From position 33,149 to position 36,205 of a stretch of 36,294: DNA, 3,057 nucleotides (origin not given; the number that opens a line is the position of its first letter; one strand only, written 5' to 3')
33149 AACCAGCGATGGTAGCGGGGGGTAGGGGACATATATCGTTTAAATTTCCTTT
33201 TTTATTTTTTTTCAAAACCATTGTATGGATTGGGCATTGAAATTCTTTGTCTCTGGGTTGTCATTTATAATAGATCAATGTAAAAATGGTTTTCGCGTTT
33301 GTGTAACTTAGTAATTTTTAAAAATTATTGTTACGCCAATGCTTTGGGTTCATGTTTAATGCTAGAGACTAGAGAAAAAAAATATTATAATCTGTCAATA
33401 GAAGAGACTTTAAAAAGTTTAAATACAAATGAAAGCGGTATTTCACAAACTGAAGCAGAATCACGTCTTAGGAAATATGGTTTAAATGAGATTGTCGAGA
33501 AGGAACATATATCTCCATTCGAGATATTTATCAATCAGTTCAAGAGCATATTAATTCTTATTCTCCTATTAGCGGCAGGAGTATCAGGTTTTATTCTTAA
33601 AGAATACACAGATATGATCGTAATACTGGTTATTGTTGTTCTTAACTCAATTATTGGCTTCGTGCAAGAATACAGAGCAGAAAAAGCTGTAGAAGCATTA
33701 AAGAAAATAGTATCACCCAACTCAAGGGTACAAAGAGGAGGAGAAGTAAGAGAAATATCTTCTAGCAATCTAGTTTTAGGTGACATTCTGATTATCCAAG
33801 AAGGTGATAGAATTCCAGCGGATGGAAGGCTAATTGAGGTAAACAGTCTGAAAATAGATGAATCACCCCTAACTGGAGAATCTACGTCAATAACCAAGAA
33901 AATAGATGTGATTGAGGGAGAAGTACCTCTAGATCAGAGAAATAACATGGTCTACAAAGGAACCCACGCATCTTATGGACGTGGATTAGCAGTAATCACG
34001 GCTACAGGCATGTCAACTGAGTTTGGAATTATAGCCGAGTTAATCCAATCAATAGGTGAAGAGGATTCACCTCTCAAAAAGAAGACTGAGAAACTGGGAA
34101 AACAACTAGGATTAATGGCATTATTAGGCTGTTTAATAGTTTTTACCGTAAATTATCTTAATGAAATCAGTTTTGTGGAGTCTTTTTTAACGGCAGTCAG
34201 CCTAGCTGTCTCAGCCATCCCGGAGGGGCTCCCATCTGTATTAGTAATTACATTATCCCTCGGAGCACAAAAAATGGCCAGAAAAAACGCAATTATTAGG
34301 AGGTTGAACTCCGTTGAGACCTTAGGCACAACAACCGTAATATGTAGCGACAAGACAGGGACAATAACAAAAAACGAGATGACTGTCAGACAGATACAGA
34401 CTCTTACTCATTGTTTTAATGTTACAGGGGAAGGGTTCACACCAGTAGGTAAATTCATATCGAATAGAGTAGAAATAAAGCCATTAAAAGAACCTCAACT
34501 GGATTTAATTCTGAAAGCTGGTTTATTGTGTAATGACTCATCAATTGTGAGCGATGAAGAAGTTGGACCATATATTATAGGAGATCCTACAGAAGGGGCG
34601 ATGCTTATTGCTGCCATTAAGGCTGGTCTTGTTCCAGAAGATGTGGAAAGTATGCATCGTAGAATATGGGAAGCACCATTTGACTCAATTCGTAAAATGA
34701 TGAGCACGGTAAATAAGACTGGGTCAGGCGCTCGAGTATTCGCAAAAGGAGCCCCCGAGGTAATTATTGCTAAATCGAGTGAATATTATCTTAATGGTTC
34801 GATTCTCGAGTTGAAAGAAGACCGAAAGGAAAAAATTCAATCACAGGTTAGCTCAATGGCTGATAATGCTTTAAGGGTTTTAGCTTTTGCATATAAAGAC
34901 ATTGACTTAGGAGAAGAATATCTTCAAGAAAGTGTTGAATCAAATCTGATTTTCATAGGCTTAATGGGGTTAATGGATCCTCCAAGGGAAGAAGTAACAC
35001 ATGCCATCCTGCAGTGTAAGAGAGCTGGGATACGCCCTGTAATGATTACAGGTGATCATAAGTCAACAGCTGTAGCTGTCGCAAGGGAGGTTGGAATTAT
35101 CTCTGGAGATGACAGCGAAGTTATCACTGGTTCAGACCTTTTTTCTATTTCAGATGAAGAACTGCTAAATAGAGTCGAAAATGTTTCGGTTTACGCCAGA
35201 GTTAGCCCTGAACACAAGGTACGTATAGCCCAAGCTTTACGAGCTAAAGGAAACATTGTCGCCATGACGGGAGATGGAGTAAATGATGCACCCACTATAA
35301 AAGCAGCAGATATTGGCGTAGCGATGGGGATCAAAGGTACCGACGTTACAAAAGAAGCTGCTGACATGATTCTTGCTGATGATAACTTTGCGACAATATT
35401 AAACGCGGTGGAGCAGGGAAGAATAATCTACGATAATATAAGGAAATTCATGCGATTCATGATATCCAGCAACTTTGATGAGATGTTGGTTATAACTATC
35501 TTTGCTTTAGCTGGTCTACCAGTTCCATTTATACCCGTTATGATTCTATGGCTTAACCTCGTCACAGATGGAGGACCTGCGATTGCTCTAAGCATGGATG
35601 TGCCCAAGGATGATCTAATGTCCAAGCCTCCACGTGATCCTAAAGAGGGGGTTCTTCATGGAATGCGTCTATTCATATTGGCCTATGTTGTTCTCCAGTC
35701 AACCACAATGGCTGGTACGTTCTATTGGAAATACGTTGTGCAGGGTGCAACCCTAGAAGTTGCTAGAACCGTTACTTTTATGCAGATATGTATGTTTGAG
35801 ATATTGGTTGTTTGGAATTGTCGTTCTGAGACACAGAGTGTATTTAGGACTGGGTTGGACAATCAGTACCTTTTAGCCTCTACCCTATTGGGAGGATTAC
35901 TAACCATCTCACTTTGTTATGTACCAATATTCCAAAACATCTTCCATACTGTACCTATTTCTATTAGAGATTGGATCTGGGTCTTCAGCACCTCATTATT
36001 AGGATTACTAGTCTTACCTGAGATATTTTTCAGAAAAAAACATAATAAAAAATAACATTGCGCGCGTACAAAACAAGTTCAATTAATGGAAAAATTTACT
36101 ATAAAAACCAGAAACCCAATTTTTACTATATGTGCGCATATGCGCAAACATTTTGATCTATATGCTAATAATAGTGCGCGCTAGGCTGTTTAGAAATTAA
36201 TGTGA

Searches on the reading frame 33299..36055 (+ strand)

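Call 18: search_protein_families(library=pfam, proteins=[window:33299-36055:+], max_evalue=0.001)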
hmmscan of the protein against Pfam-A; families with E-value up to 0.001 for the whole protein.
window:33299-36055:+ (918 aa): 6 families
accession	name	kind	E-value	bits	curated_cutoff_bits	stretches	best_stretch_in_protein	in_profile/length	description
PF00122.25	E1-E2_ATPase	-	8.2e-51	172.5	28.1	1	139-329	4-181/181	E1-E2 ATPase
PF00689.26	Cation_ATPase_C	-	2e-39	135.6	27.3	1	741-905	1-168/175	Cation transporting ATPase, C-terminus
PF00690.31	Cation_ATPase_N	-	3.3e-19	68.8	20.4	1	29-96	1-69/69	Cation transporter/ATPase, N-terminus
PF13246.12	Cation_ATPase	-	4.9e-19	68.6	21.7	1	410-495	2-90/91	Cation transport ATPase (P-type)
PF00702.32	Hydrolase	-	9.1e-19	69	26.4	1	499-671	33-191/191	haloacid dehalogenase-like hydrolase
PF08282.18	Hydrolase_3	-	0.00016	22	20.9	1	643-702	195-253/255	haloacid dehalogenase-like hydrolase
